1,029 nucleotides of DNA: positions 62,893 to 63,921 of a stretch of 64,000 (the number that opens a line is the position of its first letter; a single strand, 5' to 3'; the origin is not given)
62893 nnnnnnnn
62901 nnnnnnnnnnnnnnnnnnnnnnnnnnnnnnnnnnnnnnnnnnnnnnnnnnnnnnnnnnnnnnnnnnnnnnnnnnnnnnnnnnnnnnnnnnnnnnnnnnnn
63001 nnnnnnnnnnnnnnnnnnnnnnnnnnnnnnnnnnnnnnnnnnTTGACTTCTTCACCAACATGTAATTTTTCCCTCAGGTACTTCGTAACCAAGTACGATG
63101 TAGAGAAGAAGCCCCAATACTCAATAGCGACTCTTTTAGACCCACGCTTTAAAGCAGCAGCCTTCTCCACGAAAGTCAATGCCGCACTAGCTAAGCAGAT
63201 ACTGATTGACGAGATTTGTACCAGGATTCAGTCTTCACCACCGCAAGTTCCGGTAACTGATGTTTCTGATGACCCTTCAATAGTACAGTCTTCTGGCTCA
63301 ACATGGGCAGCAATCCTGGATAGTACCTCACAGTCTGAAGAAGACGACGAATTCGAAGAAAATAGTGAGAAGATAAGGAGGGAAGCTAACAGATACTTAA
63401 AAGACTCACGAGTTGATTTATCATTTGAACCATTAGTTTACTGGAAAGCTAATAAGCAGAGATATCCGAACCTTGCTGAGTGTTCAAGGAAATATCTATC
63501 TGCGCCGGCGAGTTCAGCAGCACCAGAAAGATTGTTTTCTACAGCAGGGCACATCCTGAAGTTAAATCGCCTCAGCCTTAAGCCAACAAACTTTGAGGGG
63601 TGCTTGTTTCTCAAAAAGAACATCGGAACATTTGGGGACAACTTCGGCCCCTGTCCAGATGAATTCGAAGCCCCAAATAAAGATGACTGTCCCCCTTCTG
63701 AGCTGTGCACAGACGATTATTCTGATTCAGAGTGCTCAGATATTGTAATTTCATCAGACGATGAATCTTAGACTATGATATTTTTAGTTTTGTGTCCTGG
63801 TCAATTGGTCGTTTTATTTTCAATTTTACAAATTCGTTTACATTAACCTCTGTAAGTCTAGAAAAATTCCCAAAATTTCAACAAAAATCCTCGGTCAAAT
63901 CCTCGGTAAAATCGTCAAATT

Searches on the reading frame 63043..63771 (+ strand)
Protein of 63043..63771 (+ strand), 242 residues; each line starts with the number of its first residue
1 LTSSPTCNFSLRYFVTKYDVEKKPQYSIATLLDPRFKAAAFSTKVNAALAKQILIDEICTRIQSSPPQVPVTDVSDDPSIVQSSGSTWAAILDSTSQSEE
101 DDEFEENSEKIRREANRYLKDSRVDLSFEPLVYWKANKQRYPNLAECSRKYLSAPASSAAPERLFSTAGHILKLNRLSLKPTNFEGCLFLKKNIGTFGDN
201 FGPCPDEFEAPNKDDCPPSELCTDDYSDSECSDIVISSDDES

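Call 7: search_protein_families(library=pfam, proteins=[window:63043-63771:+], max_evalue=0.01)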
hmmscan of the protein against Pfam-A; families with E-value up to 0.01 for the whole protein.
window:63043-63771:+ (242 aa): 1 family
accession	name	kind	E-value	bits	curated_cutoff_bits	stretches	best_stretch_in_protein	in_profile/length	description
PF05699.19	Dimer_Tnp_hAT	-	1.8e-20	72.9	21.4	1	114-194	1-84/84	hAT family C-terminal dimerisation region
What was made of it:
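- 59514..64000 (+): A second nested element. It is a hAT transposon that truncates the LINE. Its terminus is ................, with CCGAGG subterminal repeats at 59530-59690 and 63880-64000 and transposase exons at ~60547-63771. Its right end lies beyond the window. Dimer_Tnp_hAT E=1.8e-20 on 63043-63771 (call 7).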
